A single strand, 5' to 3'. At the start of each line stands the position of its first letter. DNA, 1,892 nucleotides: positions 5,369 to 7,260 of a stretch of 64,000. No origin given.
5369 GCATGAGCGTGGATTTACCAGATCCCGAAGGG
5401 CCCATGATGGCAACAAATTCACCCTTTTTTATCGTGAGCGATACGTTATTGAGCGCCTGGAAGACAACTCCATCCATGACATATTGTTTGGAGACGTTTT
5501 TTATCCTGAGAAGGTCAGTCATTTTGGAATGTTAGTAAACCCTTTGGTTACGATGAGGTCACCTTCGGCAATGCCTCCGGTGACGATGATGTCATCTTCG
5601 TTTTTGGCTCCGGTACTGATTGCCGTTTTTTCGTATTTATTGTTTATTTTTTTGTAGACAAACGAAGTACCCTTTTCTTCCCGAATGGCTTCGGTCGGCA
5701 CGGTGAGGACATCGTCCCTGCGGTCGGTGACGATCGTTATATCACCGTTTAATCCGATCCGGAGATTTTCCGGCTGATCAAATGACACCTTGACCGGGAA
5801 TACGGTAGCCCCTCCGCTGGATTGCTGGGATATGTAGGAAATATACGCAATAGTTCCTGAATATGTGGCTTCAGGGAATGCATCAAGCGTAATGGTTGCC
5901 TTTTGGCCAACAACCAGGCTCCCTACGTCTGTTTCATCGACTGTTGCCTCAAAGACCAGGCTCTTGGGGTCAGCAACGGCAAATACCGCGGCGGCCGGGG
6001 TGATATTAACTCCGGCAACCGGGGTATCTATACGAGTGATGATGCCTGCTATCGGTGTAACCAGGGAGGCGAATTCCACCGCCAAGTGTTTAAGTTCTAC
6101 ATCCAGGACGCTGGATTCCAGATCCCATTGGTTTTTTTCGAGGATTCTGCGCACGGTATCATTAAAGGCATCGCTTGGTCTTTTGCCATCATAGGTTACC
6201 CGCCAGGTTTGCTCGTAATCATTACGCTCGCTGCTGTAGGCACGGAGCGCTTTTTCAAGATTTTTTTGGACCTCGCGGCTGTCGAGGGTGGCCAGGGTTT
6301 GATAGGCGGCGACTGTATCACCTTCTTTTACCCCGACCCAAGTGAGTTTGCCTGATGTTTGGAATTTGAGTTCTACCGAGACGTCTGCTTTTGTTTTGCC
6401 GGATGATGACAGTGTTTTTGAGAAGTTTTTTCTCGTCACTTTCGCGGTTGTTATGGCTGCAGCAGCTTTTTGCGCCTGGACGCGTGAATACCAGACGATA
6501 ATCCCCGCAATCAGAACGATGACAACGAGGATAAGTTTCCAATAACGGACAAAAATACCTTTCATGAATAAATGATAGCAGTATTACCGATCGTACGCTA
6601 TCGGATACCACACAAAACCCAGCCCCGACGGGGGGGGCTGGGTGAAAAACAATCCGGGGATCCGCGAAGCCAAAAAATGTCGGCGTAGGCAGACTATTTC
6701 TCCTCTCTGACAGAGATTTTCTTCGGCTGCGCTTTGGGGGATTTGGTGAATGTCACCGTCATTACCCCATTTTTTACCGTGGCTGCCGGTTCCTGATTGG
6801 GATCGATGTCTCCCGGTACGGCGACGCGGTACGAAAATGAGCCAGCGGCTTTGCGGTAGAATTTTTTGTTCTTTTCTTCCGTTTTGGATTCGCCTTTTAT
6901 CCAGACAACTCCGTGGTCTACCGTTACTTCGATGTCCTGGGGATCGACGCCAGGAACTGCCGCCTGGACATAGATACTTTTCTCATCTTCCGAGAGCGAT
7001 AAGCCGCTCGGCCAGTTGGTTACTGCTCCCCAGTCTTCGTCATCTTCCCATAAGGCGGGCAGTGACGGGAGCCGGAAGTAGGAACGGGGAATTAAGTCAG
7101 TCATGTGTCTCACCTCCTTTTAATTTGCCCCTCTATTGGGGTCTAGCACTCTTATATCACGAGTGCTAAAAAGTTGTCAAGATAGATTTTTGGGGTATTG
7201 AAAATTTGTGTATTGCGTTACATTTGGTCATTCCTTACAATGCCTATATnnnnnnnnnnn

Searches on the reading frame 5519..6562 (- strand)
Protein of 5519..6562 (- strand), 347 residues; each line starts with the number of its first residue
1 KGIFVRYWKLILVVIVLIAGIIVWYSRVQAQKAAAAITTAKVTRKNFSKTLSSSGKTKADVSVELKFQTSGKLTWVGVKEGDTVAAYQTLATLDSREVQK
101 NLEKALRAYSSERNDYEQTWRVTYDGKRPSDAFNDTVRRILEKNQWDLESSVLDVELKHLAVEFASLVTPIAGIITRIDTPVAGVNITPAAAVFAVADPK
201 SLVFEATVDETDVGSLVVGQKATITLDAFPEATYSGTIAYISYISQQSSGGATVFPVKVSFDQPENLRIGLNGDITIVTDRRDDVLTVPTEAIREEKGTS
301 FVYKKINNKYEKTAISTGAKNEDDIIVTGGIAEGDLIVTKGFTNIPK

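Call 49: search_protein_families(library=pfam, proteins=[window:5519-6562:-], max_evalue=0.001)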
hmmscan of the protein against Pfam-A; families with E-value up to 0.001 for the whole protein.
window:5519-6562:- (347 aa): 3 families
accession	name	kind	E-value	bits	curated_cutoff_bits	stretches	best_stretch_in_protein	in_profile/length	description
PF13437.12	HlyD_3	-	1.8e-15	58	22.2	1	167-270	2-106/106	HlyD family secretion protein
PF16576.10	HlyD_D23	-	9.7e-15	54.9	30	1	63-247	20-190/214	Barrel-sandwich domain of CusB or HlyD membrane-fusion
PF00529.27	CusB_dom_1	-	4.1e-05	24.2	26.5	0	27-277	12-87/89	Cation efflux system protein CusB domain 1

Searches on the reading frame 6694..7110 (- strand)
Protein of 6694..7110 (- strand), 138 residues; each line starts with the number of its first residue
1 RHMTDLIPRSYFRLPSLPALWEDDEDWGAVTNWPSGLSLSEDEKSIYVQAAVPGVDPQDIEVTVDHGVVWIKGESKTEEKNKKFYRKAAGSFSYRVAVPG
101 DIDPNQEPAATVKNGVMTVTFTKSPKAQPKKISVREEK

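Call 49: search_protein_families(library=pfam, proteins=[window:6694-7110:-], max_evalue=0.001)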
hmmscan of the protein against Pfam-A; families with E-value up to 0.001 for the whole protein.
window:6694-7110:- (138 aa): 1 family
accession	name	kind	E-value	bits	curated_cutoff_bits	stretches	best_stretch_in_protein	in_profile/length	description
PF00011.27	HSP20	-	2.2e-18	66.7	20.8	1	41-134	4-101/102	Hsp20/alpha crystallin family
